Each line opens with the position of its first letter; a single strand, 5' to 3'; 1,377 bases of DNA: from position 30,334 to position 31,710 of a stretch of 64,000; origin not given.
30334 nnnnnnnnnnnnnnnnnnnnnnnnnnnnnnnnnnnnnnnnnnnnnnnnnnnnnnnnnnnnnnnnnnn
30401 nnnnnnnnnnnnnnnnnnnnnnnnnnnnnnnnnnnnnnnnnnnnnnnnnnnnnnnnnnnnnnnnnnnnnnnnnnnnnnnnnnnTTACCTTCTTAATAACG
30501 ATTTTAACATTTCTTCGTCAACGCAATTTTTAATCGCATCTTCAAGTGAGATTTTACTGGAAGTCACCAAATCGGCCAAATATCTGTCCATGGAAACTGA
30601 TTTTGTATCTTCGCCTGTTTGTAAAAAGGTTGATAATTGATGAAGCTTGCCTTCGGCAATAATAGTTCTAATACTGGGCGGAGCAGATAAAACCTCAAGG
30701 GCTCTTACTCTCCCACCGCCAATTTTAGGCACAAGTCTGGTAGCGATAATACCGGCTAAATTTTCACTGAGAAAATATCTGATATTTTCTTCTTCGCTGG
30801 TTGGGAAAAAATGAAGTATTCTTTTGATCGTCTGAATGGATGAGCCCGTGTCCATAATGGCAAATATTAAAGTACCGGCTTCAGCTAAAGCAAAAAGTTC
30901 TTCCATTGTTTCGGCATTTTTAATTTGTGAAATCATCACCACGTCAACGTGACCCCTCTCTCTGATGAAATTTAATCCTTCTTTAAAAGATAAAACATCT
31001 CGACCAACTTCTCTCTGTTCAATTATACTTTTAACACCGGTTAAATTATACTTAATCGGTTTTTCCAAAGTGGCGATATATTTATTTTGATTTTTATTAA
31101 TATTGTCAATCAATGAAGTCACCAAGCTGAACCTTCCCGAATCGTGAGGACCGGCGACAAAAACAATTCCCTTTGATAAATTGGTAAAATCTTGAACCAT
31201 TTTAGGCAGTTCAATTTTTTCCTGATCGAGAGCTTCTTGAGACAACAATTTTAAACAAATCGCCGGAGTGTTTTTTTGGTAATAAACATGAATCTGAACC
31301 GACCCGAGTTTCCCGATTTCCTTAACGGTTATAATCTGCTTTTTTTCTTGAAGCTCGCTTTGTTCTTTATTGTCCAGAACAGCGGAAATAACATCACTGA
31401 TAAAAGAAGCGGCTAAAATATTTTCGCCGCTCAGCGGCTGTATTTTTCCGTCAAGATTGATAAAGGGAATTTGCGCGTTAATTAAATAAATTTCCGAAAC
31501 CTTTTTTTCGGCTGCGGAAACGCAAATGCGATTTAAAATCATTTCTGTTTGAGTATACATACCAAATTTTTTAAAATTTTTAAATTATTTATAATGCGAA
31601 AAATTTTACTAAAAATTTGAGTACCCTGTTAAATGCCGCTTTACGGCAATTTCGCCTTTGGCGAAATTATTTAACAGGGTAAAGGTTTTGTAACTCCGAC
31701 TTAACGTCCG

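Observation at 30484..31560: PilT homologue with every catalytic motif degenerate (pseudo-ATPase) beside an intact PilB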

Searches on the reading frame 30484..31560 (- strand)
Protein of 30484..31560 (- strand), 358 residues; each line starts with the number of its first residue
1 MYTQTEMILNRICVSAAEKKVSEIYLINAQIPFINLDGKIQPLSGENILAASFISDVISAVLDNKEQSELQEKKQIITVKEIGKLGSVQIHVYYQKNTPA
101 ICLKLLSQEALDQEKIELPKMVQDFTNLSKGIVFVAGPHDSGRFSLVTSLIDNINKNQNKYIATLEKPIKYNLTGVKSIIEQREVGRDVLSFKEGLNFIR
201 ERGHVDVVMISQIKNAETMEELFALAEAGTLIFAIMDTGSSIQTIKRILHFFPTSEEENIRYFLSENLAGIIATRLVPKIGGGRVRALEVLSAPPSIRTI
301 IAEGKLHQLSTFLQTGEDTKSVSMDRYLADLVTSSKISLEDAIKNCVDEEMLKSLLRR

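Call 3: search_protein_families(library=pfam, proteins=[window:30484-31560:-], max_evalue=0.01)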
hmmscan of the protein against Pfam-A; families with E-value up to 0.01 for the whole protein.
window:30484-31560:- (358 aa): 1 family
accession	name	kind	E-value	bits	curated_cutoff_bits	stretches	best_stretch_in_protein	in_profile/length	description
PF00437.27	T2SSE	-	6.5e-14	51.8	24.9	1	120-280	132-281/370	Type II/IV secretion system protein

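Call 4: search_protein_families(library=ncbifam, proteins=[window:30484-31560:-], max_evalue=0.01)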
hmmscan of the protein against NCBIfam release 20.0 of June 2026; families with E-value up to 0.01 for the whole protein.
window:30484-31560:- (358 aa): 8 families
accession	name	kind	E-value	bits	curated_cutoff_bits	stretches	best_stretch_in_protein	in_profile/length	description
TIGR01420.1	pilT_fam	subfamily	2.7e-74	250.5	319.1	1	9-347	2-339/343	PilT/PilU family type 4a pilus ATPase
TIGR02525.1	plasmid_TraJ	equivalog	1.6e-19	70.2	368.3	1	88-290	107-311/372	plasmid transfer ATPase TraJ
TIGR02524.1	dot_icm_DotB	equivalog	1e-18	67.7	463.3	1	21-310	18-318/358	Dot/Icm type IV secretion system ATPase DotB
NF007755.0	PRK10436.1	equivalog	2.5e-17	62.7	617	1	8-280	88-358/465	type II secretion system protein GspE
TIGR02533.1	type_II_gspE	equivalog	4.5e-16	58.6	630.25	1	121-280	234-382/486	type II secretion system ATPase GspE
NF041000.1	ATPase_ComGA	equivalog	7.7e-15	54.6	300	1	96-278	91-266/267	competence type IV pilus ATPase ComGA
TIGR02538.1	type_IV_pilB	equivalog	2e-13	49.9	675.65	1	127-251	313-432/564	type IV-A pilus assembly ATPase PilB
NF053534.1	T4PilAsmATPsTfpB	equivalog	3.3e-10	39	850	1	99-279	308-474/584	type IV pilus assembly ATPase TfpB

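Call 5: search_solved_structures(query=window:30484-31560:-, max_evalue=0.001, show_alignments=3)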
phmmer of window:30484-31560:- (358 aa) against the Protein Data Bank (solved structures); distinct sequences matched with E-value up to 0.001: 24.
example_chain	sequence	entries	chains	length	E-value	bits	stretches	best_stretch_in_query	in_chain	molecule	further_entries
2ewv_A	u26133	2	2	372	6.1e-57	196.4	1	7-357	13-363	twitching motility protein PilT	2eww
2gsz_A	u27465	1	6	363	9.3e-57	195.8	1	11-357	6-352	twitching motility protein PilT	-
6ojx_A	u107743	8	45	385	4.6e-51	177.1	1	16-356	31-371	Twitching motility pilus retraction ATPase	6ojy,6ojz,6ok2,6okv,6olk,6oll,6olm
5zfq_A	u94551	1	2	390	1e-49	172.7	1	11-356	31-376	Twitching motility pilus retraction protein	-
5fl3_A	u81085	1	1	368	3.3e-48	167.7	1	15-351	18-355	PILI RETRACTION PROTEIN PILT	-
2eyu_A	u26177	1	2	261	1.1e-46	162.7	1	112-357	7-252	twitching motility protein PilT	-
3jvu_A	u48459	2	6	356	6.3e-45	156.9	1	12-344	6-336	Twitching mobility protein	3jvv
10my_A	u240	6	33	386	2.8e-40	141.6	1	17-353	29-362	PilT/PilU family type 4a pilus ATPase | Twitching motility protein PilT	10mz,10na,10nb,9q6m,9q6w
9n32_A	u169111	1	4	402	3.7e-40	141.3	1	15-347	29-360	PilU protein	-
6geb_A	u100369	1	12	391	2.7e-14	56.3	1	114-310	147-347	DotB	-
6gef_A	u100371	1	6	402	3.6e-11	46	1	92-299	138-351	Type IV secretion system protein DotB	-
4pht_A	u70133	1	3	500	1.3e-10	44.1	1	35-278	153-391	General secretory pathway protein E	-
5zfr_A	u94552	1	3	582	3.7e-10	42.7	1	126-251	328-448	Type IV pilus biogenesis ATPase PilB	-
5tsg_B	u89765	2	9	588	8.3e-10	41.5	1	127-251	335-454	Type IV pilus biogenesis ATPase PilB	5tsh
6olj_C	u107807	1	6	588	8.3e-10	41.5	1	127-251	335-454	Type IV pilus biogenesis ATPase PilB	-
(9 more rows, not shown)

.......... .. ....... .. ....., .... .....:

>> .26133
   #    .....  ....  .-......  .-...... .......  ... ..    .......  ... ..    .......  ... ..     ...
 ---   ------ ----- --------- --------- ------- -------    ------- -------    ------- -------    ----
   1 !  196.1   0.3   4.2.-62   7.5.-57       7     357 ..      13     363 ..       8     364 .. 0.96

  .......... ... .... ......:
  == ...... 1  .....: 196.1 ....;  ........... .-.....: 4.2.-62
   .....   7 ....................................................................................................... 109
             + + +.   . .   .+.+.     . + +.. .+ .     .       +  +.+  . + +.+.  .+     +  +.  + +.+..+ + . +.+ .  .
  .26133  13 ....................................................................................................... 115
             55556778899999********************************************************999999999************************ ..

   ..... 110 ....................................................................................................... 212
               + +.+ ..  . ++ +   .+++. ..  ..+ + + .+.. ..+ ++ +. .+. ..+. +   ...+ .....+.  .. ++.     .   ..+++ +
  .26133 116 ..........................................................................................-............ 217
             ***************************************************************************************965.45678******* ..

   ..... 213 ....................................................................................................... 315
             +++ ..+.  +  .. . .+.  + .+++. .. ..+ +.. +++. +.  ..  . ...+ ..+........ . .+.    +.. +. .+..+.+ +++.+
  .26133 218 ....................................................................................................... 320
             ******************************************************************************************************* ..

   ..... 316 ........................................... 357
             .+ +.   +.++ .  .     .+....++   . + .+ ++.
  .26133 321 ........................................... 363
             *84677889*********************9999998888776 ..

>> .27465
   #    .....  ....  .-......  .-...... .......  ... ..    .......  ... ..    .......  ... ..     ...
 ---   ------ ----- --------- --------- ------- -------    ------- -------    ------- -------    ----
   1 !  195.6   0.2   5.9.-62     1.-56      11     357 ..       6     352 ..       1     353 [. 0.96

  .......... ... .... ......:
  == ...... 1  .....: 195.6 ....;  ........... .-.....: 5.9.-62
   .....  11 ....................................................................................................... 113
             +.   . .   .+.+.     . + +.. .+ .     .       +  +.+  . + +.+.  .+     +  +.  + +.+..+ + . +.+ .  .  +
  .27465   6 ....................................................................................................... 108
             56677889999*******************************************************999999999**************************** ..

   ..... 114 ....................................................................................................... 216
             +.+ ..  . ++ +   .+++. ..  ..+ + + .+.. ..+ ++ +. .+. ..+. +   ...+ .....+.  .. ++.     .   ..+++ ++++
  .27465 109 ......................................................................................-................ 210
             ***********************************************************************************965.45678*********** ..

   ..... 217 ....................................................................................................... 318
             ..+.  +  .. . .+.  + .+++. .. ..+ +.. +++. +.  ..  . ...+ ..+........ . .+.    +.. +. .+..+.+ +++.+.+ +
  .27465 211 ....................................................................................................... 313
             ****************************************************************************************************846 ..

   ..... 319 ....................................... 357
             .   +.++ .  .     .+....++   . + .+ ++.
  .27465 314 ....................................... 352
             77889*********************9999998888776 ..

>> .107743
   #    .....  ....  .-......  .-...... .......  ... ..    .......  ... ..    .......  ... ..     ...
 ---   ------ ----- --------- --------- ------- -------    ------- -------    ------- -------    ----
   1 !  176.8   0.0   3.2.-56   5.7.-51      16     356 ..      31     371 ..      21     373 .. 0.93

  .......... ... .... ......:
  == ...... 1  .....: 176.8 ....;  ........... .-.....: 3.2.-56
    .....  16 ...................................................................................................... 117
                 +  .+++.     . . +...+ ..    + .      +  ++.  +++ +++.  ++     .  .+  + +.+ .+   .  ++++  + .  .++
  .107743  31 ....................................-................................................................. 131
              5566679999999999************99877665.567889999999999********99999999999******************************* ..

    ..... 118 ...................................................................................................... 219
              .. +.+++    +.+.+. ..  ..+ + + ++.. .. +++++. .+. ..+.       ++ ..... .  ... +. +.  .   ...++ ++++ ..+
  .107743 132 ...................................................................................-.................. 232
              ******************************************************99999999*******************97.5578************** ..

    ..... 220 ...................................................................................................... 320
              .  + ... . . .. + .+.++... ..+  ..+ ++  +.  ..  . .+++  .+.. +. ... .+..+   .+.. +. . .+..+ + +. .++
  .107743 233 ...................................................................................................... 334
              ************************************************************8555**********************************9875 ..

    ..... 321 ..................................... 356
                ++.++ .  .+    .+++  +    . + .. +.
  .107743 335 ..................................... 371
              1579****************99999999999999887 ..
